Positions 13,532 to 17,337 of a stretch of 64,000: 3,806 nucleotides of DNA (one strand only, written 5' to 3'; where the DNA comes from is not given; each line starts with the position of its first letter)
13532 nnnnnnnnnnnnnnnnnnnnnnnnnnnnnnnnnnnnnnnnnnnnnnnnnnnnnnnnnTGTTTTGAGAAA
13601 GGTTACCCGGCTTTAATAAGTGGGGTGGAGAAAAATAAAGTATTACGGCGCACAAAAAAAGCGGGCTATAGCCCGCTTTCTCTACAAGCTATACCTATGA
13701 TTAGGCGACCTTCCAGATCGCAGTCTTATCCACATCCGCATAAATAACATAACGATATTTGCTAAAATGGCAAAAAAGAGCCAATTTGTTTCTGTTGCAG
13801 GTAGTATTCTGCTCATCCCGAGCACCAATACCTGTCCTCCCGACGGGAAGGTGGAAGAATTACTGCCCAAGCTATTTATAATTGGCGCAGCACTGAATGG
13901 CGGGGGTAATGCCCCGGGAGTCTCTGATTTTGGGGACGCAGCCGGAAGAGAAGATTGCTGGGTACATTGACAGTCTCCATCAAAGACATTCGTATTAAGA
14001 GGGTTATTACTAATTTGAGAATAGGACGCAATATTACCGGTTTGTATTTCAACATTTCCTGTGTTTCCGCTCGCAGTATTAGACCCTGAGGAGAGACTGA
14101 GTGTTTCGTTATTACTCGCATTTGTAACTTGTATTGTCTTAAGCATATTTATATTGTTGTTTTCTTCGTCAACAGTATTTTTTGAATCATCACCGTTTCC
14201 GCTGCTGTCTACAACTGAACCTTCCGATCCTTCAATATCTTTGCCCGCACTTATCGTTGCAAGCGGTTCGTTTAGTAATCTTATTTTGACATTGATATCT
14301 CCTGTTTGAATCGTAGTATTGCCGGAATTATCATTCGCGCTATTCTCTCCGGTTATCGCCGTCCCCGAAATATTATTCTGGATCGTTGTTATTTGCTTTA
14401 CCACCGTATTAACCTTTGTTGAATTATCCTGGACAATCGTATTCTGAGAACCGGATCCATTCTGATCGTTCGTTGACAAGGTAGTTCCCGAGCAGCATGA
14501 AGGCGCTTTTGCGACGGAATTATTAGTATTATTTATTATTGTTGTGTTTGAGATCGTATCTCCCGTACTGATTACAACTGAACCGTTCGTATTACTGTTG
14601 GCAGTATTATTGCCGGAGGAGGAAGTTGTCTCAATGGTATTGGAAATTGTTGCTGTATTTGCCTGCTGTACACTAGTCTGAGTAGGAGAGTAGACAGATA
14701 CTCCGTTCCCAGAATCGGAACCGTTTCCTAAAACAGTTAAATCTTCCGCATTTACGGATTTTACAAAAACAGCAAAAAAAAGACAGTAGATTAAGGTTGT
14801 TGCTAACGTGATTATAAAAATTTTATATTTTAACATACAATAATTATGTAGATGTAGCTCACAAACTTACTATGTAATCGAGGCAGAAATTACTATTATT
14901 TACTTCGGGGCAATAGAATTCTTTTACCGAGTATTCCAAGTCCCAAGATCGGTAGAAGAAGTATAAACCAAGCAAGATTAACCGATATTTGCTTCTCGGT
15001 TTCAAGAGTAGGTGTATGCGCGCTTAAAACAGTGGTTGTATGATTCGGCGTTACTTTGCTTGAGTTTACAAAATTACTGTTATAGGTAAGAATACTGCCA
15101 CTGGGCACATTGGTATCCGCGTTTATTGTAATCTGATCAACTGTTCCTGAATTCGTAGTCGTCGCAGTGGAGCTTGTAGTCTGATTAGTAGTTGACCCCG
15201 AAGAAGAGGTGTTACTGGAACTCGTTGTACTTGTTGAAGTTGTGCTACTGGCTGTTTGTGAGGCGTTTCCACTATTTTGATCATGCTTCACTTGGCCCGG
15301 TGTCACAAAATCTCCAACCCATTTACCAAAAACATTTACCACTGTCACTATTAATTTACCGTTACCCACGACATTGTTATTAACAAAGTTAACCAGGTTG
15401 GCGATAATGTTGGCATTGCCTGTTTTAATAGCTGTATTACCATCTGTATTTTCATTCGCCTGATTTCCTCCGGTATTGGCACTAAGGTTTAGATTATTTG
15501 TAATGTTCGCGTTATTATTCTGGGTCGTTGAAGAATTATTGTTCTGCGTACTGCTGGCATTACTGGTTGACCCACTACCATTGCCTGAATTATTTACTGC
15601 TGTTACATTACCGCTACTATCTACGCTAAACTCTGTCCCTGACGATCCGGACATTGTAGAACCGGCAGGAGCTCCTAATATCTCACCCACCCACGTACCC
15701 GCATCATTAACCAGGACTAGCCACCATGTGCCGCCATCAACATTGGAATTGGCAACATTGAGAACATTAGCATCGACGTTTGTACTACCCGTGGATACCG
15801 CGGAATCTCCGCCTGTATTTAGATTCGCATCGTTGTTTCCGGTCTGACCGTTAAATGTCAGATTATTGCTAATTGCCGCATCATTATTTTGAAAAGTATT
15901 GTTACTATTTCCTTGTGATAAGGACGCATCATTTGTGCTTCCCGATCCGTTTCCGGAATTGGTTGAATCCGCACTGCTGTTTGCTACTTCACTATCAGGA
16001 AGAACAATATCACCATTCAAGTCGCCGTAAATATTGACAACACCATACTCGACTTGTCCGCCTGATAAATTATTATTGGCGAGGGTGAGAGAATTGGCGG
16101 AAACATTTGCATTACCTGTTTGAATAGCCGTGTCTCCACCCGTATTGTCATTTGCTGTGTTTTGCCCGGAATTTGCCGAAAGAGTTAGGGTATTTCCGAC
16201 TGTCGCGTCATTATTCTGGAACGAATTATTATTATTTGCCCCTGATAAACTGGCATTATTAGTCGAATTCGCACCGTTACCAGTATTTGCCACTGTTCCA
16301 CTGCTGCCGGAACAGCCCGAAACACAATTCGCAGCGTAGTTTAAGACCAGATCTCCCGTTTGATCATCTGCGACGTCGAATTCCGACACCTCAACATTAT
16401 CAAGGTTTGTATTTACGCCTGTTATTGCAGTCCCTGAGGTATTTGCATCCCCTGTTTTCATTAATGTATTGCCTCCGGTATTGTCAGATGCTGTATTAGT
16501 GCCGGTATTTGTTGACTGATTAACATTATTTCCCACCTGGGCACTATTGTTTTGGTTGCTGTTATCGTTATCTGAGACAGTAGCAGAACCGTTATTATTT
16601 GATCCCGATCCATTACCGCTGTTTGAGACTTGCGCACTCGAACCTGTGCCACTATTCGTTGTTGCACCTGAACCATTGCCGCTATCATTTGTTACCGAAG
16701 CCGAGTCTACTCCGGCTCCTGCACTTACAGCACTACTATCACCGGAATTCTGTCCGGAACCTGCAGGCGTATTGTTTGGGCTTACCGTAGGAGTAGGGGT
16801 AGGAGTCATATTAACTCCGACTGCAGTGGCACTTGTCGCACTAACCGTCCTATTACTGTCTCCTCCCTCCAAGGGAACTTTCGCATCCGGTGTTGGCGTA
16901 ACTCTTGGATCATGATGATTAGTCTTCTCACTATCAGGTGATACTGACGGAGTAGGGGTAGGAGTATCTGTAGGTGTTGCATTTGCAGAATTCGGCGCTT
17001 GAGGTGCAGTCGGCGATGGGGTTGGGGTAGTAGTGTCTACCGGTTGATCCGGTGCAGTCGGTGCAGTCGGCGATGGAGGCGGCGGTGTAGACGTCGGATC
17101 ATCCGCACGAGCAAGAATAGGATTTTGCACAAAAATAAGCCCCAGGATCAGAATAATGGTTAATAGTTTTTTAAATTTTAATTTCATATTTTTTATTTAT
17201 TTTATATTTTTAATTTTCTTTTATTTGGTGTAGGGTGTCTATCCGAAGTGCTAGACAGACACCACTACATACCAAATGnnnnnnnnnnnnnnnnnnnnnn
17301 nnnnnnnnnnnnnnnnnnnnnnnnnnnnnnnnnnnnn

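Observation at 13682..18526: Three tandem paralogous secreted proteins built from a roughly 90-aa Asn/Thr/Gly-rich module with an NTGGDT-I-TG-A core and paired cysteines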

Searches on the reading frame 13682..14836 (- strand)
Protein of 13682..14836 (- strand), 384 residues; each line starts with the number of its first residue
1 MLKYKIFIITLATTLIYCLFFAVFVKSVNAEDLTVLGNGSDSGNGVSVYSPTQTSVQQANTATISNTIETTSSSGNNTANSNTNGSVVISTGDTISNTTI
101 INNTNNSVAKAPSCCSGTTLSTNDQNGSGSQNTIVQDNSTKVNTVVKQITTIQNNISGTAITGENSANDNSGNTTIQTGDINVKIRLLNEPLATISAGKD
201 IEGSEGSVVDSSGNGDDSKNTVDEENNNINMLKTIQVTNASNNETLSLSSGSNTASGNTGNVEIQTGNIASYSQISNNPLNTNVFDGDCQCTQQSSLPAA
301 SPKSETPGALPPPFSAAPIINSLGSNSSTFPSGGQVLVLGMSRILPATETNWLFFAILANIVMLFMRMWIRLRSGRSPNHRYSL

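Call 3: search_protein_families(library=pfam, proteins=[window:13682-14836:-], max_evalue=1)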
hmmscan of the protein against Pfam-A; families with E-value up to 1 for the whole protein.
window:13682-14836:- (384 aa): 0 families

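Call 4: search_protein_families(library=ncbifam, proteins=[window:13682-14836:-], max_evalue=1)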
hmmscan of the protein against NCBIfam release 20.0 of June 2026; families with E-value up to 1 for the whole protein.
window:13682-14836:- (384 aa): 0 families

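Call 60: find_homologous_proteins(query=window:13682-14836:-, max_evalue=0.001)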
Query window:13682-14836:- (384 aa): 65 proteins with E <= 0.001 among 8000 candidates.
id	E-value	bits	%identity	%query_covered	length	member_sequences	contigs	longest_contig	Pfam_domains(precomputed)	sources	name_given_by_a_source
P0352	3.0e-235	798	100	100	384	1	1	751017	-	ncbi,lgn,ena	-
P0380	8.8e-51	192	38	98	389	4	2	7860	-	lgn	-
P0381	2.4e-49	187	37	100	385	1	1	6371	-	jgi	jgi:hypothetical protein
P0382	4.2e-49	186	37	99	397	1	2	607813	-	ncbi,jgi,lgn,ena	-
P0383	4.2e-49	186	37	94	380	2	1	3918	-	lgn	-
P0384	4.7e-48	183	38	99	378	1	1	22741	-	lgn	-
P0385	1.1e-47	181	37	98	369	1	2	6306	-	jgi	jgi:hypothetical protein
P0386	2.2e-47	180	35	100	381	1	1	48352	-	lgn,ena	-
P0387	9.9e-47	178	36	91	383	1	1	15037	-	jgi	-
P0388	3.5e-46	176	36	98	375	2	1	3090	-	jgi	jgi:hypothetical protein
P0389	8.8e-44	169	38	92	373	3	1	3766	-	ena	-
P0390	8.9e-44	169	34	100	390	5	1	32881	-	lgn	-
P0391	9.2e-44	168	36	100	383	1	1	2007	-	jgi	-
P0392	7.9e-43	165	34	100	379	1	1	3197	-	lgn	-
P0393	2.8e-42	164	36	94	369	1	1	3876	-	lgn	-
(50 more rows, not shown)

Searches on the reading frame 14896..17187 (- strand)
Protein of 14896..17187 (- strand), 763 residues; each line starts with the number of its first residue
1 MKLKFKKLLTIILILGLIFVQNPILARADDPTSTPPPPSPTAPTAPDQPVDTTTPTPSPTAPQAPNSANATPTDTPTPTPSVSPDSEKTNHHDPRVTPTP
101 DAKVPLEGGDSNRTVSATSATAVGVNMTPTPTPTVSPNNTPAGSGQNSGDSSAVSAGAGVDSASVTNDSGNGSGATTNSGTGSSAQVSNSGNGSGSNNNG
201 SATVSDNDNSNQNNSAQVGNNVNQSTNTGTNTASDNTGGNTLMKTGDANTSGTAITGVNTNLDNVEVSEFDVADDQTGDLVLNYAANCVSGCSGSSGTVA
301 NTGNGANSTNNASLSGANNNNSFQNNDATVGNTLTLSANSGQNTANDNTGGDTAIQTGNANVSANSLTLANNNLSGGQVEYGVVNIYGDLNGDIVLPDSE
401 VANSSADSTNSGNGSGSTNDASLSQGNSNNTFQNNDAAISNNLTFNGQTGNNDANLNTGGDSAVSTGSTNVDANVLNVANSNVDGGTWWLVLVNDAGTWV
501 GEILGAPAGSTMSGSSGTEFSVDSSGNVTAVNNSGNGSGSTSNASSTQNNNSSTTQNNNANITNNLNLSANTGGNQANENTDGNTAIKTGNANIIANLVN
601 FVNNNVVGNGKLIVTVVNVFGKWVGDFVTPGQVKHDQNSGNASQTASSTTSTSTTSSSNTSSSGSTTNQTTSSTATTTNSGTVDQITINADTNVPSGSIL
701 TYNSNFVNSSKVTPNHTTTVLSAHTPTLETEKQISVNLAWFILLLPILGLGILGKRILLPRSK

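Call 3: search_protein_families(library=pfam, proteins=[window:14896-17187:-], max_evalue=1)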
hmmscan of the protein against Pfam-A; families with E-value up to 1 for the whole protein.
window:14896-17187:- (763 aa): 0 families

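Call 4: search_protein_families(library=ncbifam, proteins=[window:14896-17187:-], max_evalue=1)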
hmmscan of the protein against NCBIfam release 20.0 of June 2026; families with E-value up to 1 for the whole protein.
window:14896-17187:- (763 aa): 0 families

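Call 35: find_homologous_proteins(query=window:14896-17187:-, max_evalue=0.001)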
Query window:14896-17187:- (763 aa): 460 proteins with E <= 0.001 among 8000 candidates; the best 120 are listed.
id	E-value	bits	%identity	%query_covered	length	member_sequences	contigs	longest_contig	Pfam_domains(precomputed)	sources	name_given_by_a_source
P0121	7.2e-178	612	50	100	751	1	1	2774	-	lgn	-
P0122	2.1e-170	587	52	77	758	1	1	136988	-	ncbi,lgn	-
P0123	1.5e-168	581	46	100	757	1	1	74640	-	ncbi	-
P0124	3.8e-166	573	46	100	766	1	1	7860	-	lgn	-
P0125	4.8e-166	573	48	100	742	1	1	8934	-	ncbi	-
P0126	1.0e-165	571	48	96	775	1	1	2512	-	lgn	-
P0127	5.3e-165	569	48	100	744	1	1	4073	-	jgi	jgi:fibronectin-binding autotransporter adhesin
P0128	9.2e-164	565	47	93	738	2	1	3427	-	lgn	-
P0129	1.8e-163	564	45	100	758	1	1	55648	-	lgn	-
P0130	1.9e-163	564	48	83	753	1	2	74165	-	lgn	-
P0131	6.1e-162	559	52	75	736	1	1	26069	-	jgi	jgi:hypothetical protein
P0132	1.5e-161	558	47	100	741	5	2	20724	-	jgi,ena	-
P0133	3.6e-161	556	47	99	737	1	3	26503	-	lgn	-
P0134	8.3e-161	555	46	100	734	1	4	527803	-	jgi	jgi:hypothetical protein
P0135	4.3e-160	553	57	61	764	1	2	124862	-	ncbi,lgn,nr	ncbi:hypothetical protein HYS93_02670 [Candidatus Daviesbacteria bacterium]|nr:hypothetical protein 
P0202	2.0e-143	498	46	82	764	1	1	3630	PF21827.2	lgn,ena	-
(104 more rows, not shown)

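Call 52: search_protein_families(library=pfam, proteins=[P0202, P0135], max_evalue=0.1)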
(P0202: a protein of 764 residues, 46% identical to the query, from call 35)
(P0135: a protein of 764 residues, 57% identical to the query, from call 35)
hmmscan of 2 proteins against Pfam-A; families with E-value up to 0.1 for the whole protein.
P0202 (764 aa): 1 family
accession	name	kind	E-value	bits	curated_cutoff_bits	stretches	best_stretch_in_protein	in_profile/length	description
PF21827.1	New_glue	-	3.1e-08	33.7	31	1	44-114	15-86/94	New glue protein family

P0135 (764 aa): 0 families

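Call 71: search_solved_structures(query=window:14896-17187:-, max_evalue=1)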
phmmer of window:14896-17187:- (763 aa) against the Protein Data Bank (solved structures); distinct sequences matched with E-value up to 1: 0.
